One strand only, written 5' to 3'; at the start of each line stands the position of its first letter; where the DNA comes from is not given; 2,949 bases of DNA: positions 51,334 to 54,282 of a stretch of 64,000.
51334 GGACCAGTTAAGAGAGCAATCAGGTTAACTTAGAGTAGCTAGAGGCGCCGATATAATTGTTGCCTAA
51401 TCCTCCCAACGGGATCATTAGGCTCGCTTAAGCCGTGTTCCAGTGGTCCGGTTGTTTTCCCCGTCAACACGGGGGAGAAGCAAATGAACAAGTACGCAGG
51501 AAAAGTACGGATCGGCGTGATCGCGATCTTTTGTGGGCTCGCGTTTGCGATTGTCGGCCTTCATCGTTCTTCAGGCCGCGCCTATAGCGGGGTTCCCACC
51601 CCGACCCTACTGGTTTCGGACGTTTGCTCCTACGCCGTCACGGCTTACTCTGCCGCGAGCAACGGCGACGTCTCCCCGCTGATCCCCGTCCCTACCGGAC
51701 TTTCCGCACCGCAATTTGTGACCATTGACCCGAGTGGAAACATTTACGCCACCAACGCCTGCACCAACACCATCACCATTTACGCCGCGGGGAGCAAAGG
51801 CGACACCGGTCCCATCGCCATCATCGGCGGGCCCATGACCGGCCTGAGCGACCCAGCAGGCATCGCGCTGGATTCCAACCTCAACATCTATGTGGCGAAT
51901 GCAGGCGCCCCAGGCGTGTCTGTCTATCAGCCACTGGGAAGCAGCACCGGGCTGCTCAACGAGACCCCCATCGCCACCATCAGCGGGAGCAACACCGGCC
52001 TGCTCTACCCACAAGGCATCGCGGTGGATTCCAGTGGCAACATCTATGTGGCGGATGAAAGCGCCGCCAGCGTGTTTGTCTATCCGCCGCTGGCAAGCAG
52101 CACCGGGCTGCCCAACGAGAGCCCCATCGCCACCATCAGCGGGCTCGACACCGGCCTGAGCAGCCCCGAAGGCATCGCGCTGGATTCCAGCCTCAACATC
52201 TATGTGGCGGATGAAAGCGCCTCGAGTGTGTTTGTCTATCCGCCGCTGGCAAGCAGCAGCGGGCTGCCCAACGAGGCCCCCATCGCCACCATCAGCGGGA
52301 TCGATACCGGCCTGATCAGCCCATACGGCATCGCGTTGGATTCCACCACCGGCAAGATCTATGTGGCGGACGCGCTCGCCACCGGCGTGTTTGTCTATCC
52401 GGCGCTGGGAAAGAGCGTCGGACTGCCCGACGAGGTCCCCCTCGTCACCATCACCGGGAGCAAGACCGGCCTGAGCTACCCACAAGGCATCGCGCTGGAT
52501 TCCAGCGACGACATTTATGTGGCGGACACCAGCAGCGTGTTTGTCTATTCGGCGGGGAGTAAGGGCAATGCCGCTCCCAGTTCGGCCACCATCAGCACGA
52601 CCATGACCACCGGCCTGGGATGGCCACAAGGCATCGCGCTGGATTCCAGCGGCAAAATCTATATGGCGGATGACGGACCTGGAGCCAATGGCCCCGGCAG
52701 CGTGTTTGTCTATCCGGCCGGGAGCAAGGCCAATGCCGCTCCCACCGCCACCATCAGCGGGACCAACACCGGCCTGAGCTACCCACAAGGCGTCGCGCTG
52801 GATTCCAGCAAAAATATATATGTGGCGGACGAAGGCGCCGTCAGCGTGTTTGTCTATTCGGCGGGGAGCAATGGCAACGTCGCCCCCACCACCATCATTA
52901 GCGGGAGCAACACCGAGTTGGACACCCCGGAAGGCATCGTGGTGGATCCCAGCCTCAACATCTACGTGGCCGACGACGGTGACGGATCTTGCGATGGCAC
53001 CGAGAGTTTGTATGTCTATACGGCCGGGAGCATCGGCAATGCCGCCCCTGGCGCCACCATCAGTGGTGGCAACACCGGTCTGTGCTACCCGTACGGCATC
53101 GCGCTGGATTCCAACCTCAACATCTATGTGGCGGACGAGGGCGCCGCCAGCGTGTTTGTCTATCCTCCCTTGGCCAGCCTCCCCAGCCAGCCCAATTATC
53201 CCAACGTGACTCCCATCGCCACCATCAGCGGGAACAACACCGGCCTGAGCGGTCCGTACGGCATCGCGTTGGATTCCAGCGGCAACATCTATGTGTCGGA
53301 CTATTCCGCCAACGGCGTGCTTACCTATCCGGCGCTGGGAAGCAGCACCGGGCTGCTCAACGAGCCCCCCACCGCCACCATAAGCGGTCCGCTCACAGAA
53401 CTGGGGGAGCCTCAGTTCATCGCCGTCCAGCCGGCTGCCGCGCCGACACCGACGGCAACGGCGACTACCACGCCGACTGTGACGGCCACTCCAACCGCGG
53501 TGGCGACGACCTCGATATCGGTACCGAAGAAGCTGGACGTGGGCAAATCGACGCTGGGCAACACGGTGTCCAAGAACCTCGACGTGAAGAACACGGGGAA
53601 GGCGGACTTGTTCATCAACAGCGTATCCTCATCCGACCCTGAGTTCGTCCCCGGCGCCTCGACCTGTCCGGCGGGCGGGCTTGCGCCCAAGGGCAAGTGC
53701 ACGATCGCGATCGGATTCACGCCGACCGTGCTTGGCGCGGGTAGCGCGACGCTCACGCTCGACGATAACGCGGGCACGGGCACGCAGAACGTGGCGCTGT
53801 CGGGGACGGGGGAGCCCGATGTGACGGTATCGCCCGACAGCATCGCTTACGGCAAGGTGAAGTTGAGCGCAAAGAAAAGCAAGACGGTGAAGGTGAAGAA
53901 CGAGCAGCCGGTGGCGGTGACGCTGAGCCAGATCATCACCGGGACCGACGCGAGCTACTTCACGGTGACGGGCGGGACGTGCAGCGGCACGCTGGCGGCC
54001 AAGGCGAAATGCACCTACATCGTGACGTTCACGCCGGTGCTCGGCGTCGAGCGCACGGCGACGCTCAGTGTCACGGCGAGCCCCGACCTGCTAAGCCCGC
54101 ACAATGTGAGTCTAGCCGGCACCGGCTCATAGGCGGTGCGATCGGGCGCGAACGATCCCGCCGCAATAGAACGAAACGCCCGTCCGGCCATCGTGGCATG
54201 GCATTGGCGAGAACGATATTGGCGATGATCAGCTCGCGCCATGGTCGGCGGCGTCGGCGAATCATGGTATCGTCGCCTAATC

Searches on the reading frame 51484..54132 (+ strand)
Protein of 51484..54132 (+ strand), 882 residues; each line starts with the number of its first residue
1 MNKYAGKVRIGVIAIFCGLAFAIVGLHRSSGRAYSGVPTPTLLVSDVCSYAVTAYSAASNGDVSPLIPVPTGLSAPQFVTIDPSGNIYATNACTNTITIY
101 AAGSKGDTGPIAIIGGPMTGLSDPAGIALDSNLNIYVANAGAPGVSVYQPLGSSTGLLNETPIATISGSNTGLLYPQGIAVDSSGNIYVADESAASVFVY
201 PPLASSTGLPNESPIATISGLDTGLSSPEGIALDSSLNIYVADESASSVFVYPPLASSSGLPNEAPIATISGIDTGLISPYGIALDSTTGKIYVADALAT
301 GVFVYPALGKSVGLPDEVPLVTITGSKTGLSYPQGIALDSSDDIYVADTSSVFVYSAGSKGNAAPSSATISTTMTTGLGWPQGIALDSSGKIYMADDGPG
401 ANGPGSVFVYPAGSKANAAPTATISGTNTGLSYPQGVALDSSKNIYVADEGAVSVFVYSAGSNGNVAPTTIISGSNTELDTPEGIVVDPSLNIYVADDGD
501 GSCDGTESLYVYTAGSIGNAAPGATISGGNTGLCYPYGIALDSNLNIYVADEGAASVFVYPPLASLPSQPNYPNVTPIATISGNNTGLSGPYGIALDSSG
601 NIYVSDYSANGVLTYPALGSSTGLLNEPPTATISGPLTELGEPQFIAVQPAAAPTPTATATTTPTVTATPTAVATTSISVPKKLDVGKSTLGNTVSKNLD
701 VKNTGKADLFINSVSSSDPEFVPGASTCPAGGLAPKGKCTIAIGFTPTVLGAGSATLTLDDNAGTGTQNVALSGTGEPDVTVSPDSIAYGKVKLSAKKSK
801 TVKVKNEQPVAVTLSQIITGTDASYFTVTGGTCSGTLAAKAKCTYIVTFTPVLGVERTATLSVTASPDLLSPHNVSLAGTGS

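Call 8: search_protein_families(library=ncbifam, proteins=[window:51484-54132:+], max_evalue=0.01)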
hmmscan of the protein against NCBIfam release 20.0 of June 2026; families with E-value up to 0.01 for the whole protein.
window:51484-54132:+ (882 aa): 6 families
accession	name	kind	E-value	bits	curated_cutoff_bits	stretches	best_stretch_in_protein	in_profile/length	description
NF035926.1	scyF_NHL_VPEP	equivalog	6.2e-27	94.7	350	3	227-352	153-268/376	scytonemin biosynthesis PEP-CTERM protein ScyF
NF012200.0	choice_anch_D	domain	5e-24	84.9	45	2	768-864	1-102/108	choice-of-anchor D domain-containing protein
NF033206.1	ScyE_fam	subfamily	7e-22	78.4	80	2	323-408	245-330/333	ScyD/ScyE family protein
NF047494.1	Lepto_SBBP_lipo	equivalog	1.3e-06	27.4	400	0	435-555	132-267/466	SBBP repeat beta-propeller lipoprotein, LipL53 family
NF047632.1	SodCCaul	equivalog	0.00095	18.7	250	0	546-574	109-137/173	superoxide dismutase[Cu-Zn]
NF047780.1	LIC12708_fam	subfamily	0.007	15.3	150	0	172-192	118-138/391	LIC_12708 family protein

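Call 9: search_protein_families(library=pfam, proteins=[window:51484-54132:+], max_evalue=0.001)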
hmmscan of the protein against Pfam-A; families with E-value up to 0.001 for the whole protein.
window:51484-54132:+ (882 aa): 16 families
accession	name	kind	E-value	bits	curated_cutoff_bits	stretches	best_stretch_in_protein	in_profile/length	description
PF01436.27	NHL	-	2.5e-56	185.4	20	5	173-200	1-28/28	NHL repeat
PF06739.17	SBBP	-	4.7e-29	100.5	20.5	1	172-190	11-29/38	Beta-propeller repeat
PF08450.18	SGL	-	1e-16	61.7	26.3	0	271-356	127-211/246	SMP-30/Gluconolactonase/LRE-like region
PF15780.11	ASH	-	3.2e-15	56.5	27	2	676-764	6-93/98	Abnormal spindle-like microcephaly-assoc'd, ASPM-SPD-2-Hydin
PF01731.26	Arylesterase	-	1.2e-14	54.6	21.3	0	275-305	51-81/86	Arylesterase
PF22073.2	Cep192_D4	-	2.6e-12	47.3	35.5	2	779-881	3-111/112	Cep192 domain 4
PF22544.2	HYDIN_VesB_CFA65-like_Ig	-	5.6e-12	46.2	25.5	1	678-773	3-98/100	HYDIN/CFA65/VesB-like, Ig-like domain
PF25021.1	TEN_NHL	-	9.2e-12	45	27.1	0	170-194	138-162/357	Teneurin NHL domain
PF12371.14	TMEM131_like_N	-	4.5e-10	40.1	28.8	1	680-759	4-82/84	Transmembrane protein 131-like N-terminal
PF06977.17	SdiA-regulated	-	3.7e-08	33.3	21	0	218-244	215-241/249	SdiA-regulated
PF20067.5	SSL_N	-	2.2e-07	31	18.9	0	587-606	19-38/46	Strictosidine synthase-like, N-terminal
PF00058.23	Ldl_recept_b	-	1.4e-06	29.1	21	0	372-387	26-41/42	Low-density lipoprotein receptor repeat class B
PF19078.6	Big_12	-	1.5e-06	28.8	27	1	799-866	13-81/102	Bacterial Ig-like domain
PF07610.17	DUF1573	-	4e-05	24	26.1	1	682-774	6-96/98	Protein of unknown function (DUF1573)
PF24507.1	Ig_CFAP65_4th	-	0.00018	22.3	27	0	801-881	1-76/76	CFAP65, fourth Ig-like domain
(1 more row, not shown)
